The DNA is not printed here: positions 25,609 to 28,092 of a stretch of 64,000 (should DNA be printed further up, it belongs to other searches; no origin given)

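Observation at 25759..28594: Membrane-tethered HerA/DUF87 ATPase with an unrecognisable 196-aa partner on a defence island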

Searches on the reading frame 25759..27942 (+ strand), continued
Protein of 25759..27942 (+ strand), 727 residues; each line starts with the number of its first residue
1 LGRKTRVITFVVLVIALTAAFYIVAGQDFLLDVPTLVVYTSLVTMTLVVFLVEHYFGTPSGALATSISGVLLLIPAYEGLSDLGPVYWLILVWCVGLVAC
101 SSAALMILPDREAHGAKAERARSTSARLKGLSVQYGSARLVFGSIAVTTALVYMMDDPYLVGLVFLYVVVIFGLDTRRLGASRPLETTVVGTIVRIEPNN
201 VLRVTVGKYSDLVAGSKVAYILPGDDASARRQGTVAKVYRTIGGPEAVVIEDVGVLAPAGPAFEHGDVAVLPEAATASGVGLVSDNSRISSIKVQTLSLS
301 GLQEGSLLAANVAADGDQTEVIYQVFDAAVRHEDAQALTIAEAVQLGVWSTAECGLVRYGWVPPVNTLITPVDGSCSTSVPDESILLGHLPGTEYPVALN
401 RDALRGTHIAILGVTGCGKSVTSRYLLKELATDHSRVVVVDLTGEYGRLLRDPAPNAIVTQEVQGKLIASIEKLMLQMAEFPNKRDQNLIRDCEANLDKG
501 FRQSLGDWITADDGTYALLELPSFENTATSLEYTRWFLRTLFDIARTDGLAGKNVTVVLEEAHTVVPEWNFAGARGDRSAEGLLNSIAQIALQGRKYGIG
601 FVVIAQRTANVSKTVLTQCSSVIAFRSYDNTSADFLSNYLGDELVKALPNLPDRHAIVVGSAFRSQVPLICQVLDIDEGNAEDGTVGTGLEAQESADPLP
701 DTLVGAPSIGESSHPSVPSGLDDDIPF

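Call 59: predict_structure(alignment_id=A3)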
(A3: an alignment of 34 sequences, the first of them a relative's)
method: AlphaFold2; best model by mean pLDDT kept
length: 727 residues; sequences in the alignment: 34
mean_pLDDT: 78.3   pTM: 0.62
mean pLDDT of the five models: 78.3, 76.8, 74.0, 73.7, 73.1
residues with pLDDT >= 90: 126; 70-90: 461; 50-70: 77; < 50: 63
segments of 3 or more residues with pLDDT < 50: 178-186, 571-576, 680-727
pLDDT, mean of each block of 10 residues (from residue 1): 79 91 84 89 89 67 87 87 88 91 82 67 75 83 91 87 90 61 51 84 83 84 78 86 81 74 77 71 86 84 85 77 84 64 90 85 88 81 90 90 84 87 88 85 76 78 88 86 87 91 90 81 75 87 86 86 68 50 67 79 78 77 83 78 85 91 88 78 35 32 29 30 35
secondary structure, 60 per line:
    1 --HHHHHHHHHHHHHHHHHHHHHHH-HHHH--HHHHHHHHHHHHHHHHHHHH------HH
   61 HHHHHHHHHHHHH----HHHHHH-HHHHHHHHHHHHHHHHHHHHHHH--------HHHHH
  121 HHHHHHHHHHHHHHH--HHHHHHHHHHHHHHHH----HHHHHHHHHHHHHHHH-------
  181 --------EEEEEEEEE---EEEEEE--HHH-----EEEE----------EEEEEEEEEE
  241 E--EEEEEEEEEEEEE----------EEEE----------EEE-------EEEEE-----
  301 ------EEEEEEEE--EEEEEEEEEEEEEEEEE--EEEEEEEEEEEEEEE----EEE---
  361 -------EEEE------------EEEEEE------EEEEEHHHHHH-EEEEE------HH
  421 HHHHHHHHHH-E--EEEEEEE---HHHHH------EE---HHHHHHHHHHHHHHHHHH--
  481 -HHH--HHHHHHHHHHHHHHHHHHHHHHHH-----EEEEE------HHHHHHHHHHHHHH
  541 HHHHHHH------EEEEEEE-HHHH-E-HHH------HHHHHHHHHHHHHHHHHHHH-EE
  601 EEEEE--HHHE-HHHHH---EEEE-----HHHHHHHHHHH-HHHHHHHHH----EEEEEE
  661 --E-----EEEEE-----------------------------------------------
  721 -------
elements in order (helices of 4 or more, strands of 3 or more residues): H3-25 H27-30 H33-52 H59-73 H78-83 H85-107 H116-135 H138-153 H158-173 E189-197 E201-206 E217-220 E231-241 E244-256 E267-270 E281-283 E291-295 E307-314 E317-333 E336-350 E355-357 E368-371 E384-389 E396-400 H401-406 E408-412 H419-430 E435-441 H445-449 H461-478 H487-510 E516-520 H527-547 E554-560 H562-565 H578-597 E599-605 H613-617 E621-624 H630-640 H642-650 E655-660 E669-673

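Call 63: fold_search(model_id=the predicted structure, library=pdb)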
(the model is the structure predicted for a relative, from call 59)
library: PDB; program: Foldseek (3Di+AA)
matches with E <= 10: 1572; with E <= 0.001: 350
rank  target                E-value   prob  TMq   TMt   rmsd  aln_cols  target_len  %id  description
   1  8xau_E                1.2e-17  1.00  0.39  0.51   9.4       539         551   15  Cryo-EM structure of HerA (released 2024-06-05)
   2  8xav_A                2.1e-17  1.00  0.40  0.50   8.8       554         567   14  Cryo-EM structure of an anti-phage defense complex (released 2024-06-05)
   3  9c1n_R                3.9e-17  1.00  0.38  0.46  10.1       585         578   16  HerA-DUF4297 assembly 2 (released 2025-06-04)
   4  8wiv_A                6.7e-17  1.00  0.40  0.67   6.6       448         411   19  Cryo-EM structure of a bacterial protein (released 2024-09-11)
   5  4d2i_A                8.6e-17  1.00  0.39  0.59   9.4       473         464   16  Crystal structure of the HerA hexameric DNA translocase from Sulfolobus solfataricus bound to AMP-PNP (released 2014-12-03)
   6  8wld_A                1.2e-16  1.00  0.39  0.56  10.0       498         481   18  Cryo-EM structure of SIR2/HerA antiphage complex (released 2024-09-11)
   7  8xav_E                1.2e-16  1.00  0.36  0.45   9.4       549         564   15  Cryo-EM structure of an anti-phage defense complex (released 2024-06-05)
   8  9x1m_A                1.2e-16  1.00  0.37  0.45  10.3       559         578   17  The cryo-EM structure of HerA-NurA complex with AMPPNP and dsDNA from Thermococcus kodakarensis (released 2026-02-04)
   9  4d2i_B                1.3e-16  1.00  0.39  0.59   9.0       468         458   16  Crystal structure of the HerA hexameric DNA translocase from Sulfolobus solfataricus bound to AMP-PNP (released 2014-12-03)
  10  9c1m_M                2.6e-16  1.00  0.41  0.50   7.4       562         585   16  HerA-DUF assembly 1 (released 2025-06-04)
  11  8wiv_D                2.8e-16  1.00  0.39  0.46  10.1       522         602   18  Cryo-EM structure of a bacterial protein (released 2024-09-11)
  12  8xau_A                2.8e-16  1.00  0.39  0.48   9.7       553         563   15  Cryo-EM structure of HerA (released 2024-06-05)
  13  8xaw_D                4.7e-16  1.00  0.41  0.52   7.8       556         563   15  Cryo-EM structure of an anti-phage defense complex bound to AMPPNP and DNA at state 1 (released 2024-06-05)
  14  9x1l_A                4.9e-16  1.00  0.32  0.39  13.7       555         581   18  The cryo-EM structure of HerA-NurA complex with AMPPNP from Thermococcus kodakarensis (released 2026-02-04)
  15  8zir_R                7.3e-16  1.00  0.38  0.49   8.7       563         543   17  DUF4297-HerA complex (released 2025-03-12)
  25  8ziq_O                2.6e-15  1.00  0.38  0.47   9.6       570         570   16  HerA-DUF4297 complex with DNA (released 2025-03-12)
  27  8wiv_L                3.4e-15  1.00  0.38  0.43  10.2       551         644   17  Cryo-EM structure of a bacterial protein (released 2024-09-11)
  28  8xau_F                3.7e-15  1.00  0.40  0.52   8.5       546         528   16  Cryo-EM structure of HerA (released 2024-06-05)
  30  8wiv_O                4.8e-15  1.00  0.40  0.44   8.1       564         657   17  Cryo-EM structure of a bacterial protein (released 2024-09-11)
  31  8ziq_N                5.6e-15  1.00  0.38  0.47   9.3       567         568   16  HerA-DUF4297 complex with DNA (released 2025-03-12)
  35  8j4u_P                1.4e-14  1.00  0.37  0.47   8.3       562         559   16  Structure of HerA-Sir2 complex from Escherichia coli Nezha system (released 2024-01-03)
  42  8ziq_M                5.2e-14  1.00  0.39  0.48   8.9       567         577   16  HerA-DUF4297 complex with DNA (released 2025-03-12)
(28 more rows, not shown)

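Call 82: search_protein_families(library=pfam, alignment_id=A5, max_evalue=0.00001)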
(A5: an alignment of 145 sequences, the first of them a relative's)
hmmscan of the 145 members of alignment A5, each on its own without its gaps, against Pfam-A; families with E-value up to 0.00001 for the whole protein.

A. member 1, L007:6652-7908:+ (418 aa): 3 families
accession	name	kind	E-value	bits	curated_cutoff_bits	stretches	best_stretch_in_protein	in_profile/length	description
PF00589.27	Phage_integrase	-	7.1e-18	65.4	27.1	1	169-338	3-168/172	Phage integrase family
PF22022.2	Phage_int_M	-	1.2e-07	32.2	27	1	64-152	1-91/96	Phage integrase central domain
PF13495.12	Phage_int_SAM_4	-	3.9e-06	27.6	27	1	78-144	14-82/85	Phage integrase, N-terminal SAM-like domain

B. families by the number of members that match (of 145 scanned): 138 families (the first 25 are shown)
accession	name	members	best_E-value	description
PF04851.21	ResIII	6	2.2e-41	Type III restriction enzyme, res subunit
PF00271.37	Helicase_C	4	2.2e-34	Helicase conserved C-terminal domain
PF01420.25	Methylase_S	4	4.1e-28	Type I restriction modification DNA specificity domain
PF01381.28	HTH_3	4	2.3e-14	Helix-turn-helix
PF12844.13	HTH_19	4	2.9e-12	Helix-turn-helix domain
PF18766.7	SWI2_SNF2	3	1.8e-52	SWI2/SNF2 ATPase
PF00270.35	DEAD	3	8.7e-51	DEAD/DEAH box helicase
PF00578.27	AhpC-TSA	3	3.2e-27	AhpC/TSA family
PF04313.20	HSDR_N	3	1.2e-15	Type I restriction enzyme R protein N terminus (HSDR_N)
PF08534.16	Redoxin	3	2.9e-15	Redoxin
PF13091.12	PLDc_2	3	2.7e-13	PLD-like domain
PF09553.16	RE_Eco47II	2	9.2e-90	Eco47II restriction endonuclease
PF07690.21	MFS_1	2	3.2e-50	Major Facilitator Superfamily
PF00589.27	Phage_integrase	2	4.3e-40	Phage integrase family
PF01170.24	UPF0020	2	1.5e-36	RMKL-like, methyltransferase domain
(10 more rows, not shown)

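Call 83: search_dna_similar(query=window:25759-27942:+, collection=plasmids, mode=protein, max_evalue=1e-20, max_rows=15)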
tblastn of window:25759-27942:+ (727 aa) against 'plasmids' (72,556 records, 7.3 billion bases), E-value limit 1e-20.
Records with a match: 8; places in all: 8; records where one place covers at least 80% of the query: 1.
Best place of each record, by identity: <60% 8.
By first word of the organism name: Bradyrhizobium 6; Aminobacter 1; Arcobacter 1.
By predicted mobility (MOB-suite, as given by PLSDB): conjugative 4; mobilizable 2; non-mobilizable 2.
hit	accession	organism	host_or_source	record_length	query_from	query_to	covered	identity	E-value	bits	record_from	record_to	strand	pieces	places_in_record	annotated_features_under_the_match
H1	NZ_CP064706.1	Bradyrhizobium sp. 155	Acmispon strigosus,cell culture,root ...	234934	37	684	89%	27.5%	2e-41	196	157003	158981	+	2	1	DUF87 domain-containing protein | hypothetical protein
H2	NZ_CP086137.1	Bradyrhizobium barranii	Glycine max cv. AC Orford,Cell ...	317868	182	684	69%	29.3%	5e-44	179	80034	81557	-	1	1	DUF87 domain-containing protein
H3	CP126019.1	Bradyrhizobium japonicum USDA 123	Glycine max,soybean,root nodule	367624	182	684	69%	29.3%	1e-43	178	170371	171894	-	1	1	DUF87 domain-containing protein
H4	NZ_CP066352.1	Bradyrhizobium japonicum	Glycine max,DNA isolated from pure ...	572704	182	684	69%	28.9%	2e-42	174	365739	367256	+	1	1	DUF87 domain-containing protein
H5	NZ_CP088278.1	Bradyrhizobium barranii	Glycine max cv. AC Glengarry,cell ...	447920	320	684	50%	32.6%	7e-42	172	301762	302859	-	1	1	DUF87 domain-containing protein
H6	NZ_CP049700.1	Bradyrhizobium barranii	Glycine max cv. AC Glengarry,cell ...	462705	320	684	50%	32.6%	7e-42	172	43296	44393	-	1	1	DUF87 domain-containing protein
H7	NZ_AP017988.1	Aminobacter sp. SS-2016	Lotus japoicus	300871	316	675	50%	32.1%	2e-41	171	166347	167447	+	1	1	DUF87 domain-containing protein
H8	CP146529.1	Arcobacter sp. AZ-2023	-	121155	361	693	46%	29.5%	2e-34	149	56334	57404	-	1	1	DUF87 domain-containing protein | RNA-binding domain-containing protein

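Call 84: search_dna_similar(query=window:25759-27942:+, collection=phages, mode=protein, max_evalue=1e-10, max_rows=10)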
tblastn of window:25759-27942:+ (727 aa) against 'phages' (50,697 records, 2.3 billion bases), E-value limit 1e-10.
No match.

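Call 85: get_annotated_region(hit=H1, flank=6000)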
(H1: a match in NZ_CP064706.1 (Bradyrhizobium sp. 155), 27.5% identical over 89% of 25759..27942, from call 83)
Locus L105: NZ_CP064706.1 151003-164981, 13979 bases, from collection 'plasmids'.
description: Bradyrhizobium sp. 155 plasmid p155_2, complete sequence
organism: Bradyrhizobium sp. 155 (NCBI taxid 2782629)
taxonomy: Bacteria; Pseudomonadota; Alphaproteobacteria; Hyphomicrobiales; Nitrobacteraceae; Bradyrhizobium; Bradyrhizobium sp. 155
host: -; source: Acmispon strigosus,cell culture,root nodule; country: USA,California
typing (MOB-suite, as given by PLSDB): conjugative; replicon rep_cluster_506; relaxase MOBP,MOBP; mating-pair formation MPF_T
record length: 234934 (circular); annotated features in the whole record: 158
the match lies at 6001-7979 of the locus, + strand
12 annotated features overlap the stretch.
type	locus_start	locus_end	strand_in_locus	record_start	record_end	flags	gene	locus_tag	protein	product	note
CDS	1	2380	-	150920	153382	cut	-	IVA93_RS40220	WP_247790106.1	AAA family ATPase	GO:0006302 - double-strand break repair [Evidence IEA]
CDS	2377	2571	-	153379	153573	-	-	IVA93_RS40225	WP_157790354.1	hypothetical protein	-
CDS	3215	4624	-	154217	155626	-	-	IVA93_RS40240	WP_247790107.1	DUF2130 domain-containing protein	-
CDS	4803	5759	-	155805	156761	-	-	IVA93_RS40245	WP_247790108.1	hypothetical protein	-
CDS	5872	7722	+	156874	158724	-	-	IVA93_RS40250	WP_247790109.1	DUF87 domain-containing protein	-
CDS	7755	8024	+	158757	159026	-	-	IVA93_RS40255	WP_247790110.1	hypothetical protein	-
CDS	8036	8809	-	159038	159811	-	-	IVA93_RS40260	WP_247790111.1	abortive infection family protein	-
CDS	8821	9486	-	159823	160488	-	-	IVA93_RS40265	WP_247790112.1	helix-turn-helix transcriptional regulator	-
CDS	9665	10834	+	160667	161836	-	-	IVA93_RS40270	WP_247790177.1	Fic family protein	-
CDS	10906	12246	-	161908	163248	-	-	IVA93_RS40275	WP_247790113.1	hypothetical protein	-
CDS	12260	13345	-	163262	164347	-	-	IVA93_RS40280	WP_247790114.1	hypothetical protein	-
CDS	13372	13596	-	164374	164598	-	-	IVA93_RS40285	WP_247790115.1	WGR domain-containing protein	-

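Call 86: get_annotated_region(hit=H7, flank=6000)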
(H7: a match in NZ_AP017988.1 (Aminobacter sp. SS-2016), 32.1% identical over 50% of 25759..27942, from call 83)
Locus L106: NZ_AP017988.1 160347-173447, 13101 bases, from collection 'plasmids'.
description: Aminobacter sp. SS-2016 strain Y103A plasmid pANY103b, complete sequence
organism: Aminobacter sp. SS-2016 (NCBI taxid 1870862)
taxonomy: Bacteria; Pseudomonadota; Alphaproteobacteria; Hyphomicrobiales; Phyllobacteriaceae; Aminobacter; Aminobacter sp. SS-2016
host: -; source: Lotus japoicus; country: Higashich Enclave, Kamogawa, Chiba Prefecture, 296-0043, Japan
typing (MOB-suite, as given by PLSDB): non-mobilizable; mating-pair formation MPF_T
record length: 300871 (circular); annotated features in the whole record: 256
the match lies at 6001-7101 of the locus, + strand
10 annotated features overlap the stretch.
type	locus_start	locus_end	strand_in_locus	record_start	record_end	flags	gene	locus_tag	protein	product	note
CDS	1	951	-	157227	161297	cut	-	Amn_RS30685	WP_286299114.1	helix-turn-helix transcriptional regulator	-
CDS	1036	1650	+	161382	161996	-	-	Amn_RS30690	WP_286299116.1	type IV toxin-antitoxin system AbiEi family antitoxin domain-containing protein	-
CDS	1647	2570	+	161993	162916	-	-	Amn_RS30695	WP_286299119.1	nucleotidyl transferase AbiEii/AbiGii toxin family protein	-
CDS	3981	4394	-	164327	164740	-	-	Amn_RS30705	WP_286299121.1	nuclear transport factor 2 family protein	-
CDS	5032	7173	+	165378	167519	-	-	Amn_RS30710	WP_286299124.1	DUF87 domain-containing protein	-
CDS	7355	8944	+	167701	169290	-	-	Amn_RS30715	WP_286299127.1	reverse transcriptase domain-containing protein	-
CDS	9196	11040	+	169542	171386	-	-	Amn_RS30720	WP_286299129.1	reverse transcriptase family protein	-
CDS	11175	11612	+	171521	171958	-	-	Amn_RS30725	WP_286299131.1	MucR family transcriptional regulator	GO:0006355 - regulation of DNA-templated transcription [Evidence IEA]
CDS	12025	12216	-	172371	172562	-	-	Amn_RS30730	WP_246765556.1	helix-turn-helix transcriptional regulator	-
CDS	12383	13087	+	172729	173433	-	-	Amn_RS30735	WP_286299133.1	hypothetical protein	-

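Call 95: find_related_loci(query=A3, collection=viral_contigs, flank=5000)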
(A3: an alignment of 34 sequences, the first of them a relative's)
Query A3 (727 aa) in viral_contigs; peptide patterns used: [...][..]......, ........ (x = any residue, [..] = any of these).
7 stretches matched a pattern; 1 encode a relative of the query (tblastn E <= 1e-3); 1 distinct loci.
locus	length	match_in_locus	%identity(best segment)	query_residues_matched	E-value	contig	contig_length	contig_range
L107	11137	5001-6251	32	280-700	8e-56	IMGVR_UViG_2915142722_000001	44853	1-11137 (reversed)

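Call 99: find_encoding_contigs(protein=P0052, flank=10000, max_places=1)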
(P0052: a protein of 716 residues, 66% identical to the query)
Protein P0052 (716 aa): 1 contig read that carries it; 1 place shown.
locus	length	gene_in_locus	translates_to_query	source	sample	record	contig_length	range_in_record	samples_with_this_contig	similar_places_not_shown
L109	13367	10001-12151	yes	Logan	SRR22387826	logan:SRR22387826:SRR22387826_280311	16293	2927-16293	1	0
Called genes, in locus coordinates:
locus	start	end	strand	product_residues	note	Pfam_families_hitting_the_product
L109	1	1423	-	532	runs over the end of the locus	PF02384:N6_Mtase, PF01170:UPF0020, PF07669:Eco57I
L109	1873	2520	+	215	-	-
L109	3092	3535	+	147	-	-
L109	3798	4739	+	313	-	PF14659:Phage_int_SAM_3, PF22022:Phage_int_M (weak), PF00589:Phage_integrase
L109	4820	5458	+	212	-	PF04002:RadC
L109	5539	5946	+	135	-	-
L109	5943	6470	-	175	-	-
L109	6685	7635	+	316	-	-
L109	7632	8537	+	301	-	-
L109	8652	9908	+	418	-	PF22022:Phage_int_M (weak), PF13495:Phage_int_SAM_4 (weak), PF00589:Phage_integrase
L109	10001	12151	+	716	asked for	PF01935:DUF87, PF10412:TrwB_AAD_bind (weak), PF12846:AAA_10 (faint)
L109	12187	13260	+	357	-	PF16289:PIN_12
